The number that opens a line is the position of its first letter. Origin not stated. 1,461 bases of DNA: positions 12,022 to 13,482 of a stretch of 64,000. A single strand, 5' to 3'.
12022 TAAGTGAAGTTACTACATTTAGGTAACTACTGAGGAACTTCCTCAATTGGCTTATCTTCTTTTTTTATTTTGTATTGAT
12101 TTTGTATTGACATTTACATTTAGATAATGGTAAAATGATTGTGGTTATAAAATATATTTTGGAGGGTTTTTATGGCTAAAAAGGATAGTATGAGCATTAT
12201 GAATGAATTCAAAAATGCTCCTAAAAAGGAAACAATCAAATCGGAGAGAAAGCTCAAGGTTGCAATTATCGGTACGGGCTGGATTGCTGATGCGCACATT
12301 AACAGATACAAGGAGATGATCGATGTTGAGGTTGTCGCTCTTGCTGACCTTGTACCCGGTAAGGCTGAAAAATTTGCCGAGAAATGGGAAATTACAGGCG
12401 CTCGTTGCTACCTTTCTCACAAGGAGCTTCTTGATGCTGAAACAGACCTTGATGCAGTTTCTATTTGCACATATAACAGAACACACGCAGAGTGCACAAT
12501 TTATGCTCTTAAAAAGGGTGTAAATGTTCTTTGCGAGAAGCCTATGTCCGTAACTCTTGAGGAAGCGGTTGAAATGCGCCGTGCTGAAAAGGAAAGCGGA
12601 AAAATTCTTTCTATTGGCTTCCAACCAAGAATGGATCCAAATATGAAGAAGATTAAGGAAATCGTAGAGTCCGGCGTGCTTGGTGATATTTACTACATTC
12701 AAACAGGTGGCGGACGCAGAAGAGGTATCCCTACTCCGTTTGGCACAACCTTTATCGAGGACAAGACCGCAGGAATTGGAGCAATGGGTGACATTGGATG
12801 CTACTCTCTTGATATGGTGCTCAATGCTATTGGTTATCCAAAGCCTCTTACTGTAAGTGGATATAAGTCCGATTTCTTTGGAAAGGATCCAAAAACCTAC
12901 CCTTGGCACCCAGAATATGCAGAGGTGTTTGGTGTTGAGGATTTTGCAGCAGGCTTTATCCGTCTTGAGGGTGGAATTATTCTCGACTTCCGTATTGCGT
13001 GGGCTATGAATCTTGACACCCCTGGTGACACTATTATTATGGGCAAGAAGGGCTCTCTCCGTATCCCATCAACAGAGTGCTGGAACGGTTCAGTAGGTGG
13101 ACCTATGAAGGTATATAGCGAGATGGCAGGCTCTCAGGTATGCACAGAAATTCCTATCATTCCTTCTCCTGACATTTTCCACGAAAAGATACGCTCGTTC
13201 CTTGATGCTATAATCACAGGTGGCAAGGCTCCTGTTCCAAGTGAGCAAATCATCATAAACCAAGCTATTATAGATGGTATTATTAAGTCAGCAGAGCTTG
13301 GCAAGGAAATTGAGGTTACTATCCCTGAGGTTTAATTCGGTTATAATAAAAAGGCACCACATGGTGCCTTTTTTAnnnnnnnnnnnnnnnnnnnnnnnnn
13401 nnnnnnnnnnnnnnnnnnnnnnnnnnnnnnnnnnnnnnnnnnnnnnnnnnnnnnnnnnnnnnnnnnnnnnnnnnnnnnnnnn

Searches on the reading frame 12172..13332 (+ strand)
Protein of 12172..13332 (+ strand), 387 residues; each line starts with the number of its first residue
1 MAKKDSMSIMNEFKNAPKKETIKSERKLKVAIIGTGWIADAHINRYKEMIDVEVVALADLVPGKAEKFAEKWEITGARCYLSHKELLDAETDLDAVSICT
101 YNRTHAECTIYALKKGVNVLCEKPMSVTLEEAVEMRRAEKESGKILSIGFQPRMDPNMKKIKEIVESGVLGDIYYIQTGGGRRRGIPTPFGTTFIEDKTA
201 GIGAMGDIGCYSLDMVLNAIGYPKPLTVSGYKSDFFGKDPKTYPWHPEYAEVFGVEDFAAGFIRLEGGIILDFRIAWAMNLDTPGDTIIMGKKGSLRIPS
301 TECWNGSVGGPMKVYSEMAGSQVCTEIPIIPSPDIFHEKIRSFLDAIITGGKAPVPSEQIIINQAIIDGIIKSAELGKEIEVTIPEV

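Call 70: search_protein_families(library=pfam, proteins=[window:12172-13332:+], max_evalue=0.001)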
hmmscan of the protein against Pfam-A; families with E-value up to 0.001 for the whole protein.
window:12172-13332:+ (387 aa): 3 families
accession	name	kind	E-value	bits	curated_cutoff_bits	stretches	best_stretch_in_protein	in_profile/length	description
PF01408.29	GFO_IDH_MocA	-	3e-29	102.6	24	1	28-150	1-120/120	Oxidoreductase family, NAD-binding Rossmann fold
PF22725.1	GFO_IDH_MocA_C3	-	1.7e-15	57.6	27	1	159-297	2-124/124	GFO/IDH/MocA C-terminal domain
PF02894.22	GFO_IDH_MocA_C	-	1.3e-11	45.1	22.9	1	162-381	1-217/218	Oxidoreductase family, C-terminal alpha/beta domain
